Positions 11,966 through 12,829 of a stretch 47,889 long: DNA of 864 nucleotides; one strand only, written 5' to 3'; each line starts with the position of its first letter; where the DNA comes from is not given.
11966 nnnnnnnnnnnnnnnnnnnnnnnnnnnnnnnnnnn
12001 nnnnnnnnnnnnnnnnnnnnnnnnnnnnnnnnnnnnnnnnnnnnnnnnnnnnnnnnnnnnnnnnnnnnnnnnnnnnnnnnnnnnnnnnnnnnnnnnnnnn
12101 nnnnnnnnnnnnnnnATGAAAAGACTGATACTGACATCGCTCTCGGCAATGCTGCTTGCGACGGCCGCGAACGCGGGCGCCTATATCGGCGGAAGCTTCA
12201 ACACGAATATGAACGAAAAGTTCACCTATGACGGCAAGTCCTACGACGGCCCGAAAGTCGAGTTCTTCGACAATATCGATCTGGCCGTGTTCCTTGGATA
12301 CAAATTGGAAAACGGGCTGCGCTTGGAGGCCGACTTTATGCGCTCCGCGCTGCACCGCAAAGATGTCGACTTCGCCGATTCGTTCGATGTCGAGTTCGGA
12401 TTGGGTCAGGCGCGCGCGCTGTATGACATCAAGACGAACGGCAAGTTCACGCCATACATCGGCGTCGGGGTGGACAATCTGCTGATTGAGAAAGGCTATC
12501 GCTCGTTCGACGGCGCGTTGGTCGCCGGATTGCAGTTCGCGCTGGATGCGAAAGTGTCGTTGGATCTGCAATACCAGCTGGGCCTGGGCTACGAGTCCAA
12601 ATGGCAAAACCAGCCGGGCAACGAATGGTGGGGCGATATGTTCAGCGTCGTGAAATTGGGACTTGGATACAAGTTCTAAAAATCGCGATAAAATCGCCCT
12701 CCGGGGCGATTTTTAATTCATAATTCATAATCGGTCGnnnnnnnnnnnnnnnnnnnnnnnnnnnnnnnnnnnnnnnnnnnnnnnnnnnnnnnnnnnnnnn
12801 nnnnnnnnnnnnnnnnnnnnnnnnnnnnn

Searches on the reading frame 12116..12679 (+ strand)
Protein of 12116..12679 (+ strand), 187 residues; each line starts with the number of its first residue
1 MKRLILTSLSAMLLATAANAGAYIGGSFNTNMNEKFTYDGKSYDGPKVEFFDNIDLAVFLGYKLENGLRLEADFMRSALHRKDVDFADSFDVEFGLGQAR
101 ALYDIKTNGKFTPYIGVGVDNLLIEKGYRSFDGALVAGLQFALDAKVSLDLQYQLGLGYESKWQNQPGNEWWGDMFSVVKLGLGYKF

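Call 11: search_protein_families(library=pfam, proteins=[window:12116-12679:+], max_evalue=1)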
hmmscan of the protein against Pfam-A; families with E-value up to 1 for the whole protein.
window:12116-12679:+ (187 aa): 5 families
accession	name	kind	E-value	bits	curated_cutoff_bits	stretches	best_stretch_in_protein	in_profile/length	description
PF13505.12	OMP_b-brl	-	1.6e-11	45.1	28.7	1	5-187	5-175/175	Outer membrane protein beta-barrel domain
PF02462.21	Opacity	-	3.4e-05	24.4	21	1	61-120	2-55/126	Opacity family porin protein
PF24653.1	Phage_OMP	-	0.0022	18.7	27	1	1-47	2-42/122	Cyanophage outer membrane protein like beta barrel domain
PF13568.12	OMP_b-brl_2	-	0.026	15.1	27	0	21-158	108-171/175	Outer membrane protein beta-barrel domain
PF03922.20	OmpW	-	0.1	13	24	1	103-126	92-115/195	OmpW family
